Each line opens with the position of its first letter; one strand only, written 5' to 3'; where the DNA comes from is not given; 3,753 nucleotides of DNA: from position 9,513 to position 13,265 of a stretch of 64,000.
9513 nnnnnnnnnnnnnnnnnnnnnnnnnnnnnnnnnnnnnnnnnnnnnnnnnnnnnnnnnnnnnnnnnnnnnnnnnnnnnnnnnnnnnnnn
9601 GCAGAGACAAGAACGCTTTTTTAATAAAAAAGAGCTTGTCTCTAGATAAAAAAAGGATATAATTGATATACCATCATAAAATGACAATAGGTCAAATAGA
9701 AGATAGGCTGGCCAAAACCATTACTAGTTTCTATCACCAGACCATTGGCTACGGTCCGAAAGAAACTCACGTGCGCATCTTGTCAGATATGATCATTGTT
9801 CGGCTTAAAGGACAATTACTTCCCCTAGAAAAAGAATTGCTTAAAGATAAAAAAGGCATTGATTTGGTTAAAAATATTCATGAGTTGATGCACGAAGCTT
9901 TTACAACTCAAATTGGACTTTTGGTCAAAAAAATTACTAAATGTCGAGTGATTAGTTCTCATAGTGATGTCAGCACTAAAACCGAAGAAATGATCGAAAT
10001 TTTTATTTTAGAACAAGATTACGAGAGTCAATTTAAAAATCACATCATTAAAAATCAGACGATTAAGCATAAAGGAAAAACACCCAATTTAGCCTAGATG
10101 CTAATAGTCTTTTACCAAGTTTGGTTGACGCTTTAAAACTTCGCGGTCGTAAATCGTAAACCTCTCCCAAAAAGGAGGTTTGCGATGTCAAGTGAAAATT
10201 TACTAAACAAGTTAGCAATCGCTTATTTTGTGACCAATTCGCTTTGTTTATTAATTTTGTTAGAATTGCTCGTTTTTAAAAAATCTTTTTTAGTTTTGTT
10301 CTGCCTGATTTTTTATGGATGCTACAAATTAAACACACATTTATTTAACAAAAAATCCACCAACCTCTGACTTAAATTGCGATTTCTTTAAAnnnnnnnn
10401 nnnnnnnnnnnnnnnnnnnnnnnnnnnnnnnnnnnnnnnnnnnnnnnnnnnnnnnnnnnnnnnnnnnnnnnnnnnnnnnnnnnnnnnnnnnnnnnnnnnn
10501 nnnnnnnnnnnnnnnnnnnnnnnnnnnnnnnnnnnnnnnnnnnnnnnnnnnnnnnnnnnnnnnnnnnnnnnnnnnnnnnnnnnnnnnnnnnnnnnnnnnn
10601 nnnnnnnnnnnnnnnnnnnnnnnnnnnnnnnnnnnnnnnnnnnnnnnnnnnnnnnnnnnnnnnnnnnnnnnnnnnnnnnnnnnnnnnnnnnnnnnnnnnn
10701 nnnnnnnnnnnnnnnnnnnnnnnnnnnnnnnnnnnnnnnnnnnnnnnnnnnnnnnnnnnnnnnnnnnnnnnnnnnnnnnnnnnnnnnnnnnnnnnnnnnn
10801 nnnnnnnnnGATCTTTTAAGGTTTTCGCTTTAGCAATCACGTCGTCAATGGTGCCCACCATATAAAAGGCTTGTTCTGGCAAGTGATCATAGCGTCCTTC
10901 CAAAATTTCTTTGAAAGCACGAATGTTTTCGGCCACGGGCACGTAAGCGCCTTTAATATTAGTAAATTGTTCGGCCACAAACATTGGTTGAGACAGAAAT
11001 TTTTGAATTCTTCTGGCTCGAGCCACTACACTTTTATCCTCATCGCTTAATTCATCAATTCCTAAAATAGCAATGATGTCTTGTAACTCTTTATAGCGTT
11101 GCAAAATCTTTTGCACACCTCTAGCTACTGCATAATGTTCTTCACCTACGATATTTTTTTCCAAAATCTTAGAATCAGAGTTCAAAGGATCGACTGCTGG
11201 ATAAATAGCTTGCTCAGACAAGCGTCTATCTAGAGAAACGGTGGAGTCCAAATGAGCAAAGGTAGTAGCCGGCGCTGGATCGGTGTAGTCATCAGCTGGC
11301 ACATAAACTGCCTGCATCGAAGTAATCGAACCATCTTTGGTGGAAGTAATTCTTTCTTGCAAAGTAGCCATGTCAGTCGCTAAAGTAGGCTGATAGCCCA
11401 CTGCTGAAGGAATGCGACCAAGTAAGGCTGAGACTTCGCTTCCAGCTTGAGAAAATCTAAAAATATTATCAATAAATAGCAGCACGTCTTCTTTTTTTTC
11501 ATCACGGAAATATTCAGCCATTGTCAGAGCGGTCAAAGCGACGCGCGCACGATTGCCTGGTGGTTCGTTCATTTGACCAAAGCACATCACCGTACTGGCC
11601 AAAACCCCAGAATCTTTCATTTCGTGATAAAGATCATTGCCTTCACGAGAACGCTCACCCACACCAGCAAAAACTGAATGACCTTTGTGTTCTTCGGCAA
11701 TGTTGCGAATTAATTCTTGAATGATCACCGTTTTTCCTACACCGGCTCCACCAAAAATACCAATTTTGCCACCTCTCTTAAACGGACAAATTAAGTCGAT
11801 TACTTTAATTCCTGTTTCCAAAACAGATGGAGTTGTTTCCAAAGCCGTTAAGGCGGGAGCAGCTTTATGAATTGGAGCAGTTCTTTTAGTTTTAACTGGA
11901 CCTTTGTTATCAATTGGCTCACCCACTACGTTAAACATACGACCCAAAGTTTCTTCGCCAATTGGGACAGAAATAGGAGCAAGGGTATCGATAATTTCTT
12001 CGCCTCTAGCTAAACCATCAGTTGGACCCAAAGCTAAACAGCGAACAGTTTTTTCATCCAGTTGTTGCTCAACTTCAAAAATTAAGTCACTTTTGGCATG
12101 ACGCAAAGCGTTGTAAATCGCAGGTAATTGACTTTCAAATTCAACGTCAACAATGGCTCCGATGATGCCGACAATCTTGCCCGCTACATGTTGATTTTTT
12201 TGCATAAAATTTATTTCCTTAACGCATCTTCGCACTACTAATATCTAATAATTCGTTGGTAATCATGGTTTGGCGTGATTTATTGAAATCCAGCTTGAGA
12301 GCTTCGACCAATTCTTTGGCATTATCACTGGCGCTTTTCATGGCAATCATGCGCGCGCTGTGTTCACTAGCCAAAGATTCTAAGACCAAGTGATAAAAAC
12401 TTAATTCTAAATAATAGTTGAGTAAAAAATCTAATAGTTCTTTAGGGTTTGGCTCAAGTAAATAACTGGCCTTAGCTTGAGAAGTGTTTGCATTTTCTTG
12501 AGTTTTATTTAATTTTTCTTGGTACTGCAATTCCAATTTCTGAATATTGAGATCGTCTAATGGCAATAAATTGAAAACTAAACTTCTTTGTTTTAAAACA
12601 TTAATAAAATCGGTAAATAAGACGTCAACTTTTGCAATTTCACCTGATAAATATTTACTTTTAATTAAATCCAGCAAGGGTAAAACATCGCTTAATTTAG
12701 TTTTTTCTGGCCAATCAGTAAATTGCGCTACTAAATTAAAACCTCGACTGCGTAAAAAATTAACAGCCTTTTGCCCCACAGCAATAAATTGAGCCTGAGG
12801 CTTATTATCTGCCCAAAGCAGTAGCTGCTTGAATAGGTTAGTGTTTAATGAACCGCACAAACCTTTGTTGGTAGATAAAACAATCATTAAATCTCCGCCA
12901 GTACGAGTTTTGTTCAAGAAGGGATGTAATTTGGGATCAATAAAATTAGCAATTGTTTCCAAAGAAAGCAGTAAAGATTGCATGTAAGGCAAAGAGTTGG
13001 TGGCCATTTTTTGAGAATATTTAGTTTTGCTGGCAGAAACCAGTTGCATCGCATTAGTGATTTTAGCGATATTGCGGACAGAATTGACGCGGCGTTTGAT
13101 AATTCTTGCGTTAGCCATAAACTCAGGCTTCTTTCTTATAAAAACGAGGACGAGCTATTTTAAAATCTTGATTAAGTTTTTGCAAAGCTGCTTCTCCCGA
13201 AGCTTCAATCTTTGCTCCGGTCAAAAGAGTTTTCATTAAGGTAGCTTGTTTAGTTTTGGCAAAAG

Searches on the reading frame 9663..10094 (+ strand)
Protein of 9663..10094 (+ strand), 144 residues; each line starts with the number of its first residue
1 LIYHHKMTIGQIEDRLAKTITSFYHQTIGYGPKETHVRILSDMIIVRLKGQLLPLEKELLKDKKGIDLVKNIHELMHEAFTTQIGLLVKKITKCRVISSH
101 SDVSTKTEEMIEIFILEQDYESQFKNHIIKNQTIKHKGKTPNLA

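Call 42: search_protein_families(library=ncbifam, proteins=[window:9663-10094:+], max_evalue=1)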
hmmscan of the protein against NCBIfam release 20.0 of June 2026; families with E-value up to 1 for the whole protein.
window:9663-10094:+ (144 aa): 2 families
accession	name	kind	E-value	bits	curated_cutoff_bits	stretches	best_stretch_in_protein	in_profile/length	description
NF033895.2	blaCAM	exception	0.013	15.3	535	1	50-134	71-152/241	CAM family subclass B1 metallo-beta-lactamase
NF003844.0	PRK05423.1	equivalog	0.07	13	122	0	108-135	60-88/110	DUF496 family protein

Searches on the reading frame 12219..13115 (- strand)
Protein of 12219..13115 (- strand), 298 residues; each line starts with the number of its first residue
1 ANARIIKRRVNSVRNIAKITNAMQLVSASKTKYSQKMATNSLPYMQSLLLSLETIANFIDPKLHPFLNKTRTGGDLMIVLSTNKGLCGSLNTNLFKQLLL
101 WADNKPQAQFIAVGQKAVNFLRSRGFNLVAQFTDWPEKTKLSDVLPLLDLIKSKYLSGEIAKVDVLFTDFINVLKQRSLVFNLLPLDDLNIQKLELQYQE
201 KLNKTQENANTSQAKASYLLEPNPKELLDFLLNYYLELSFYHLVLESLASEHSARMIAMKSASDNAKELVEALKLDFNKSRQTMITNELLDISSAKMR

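Call 22: search_protein_families(library=pfam, proteins=[window:12219-13115:-], max_evalue=0.01)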
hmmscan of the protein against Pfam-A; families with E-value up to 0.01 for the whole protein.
window:12219-13115:- (298 aa): 1 family
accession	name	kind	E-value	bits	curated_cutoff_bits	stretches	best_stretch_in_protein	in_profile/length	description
PF00231.24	ATP-synt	-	7.2e-75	252.8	39.9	1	3-294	2-280/285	ATP synthase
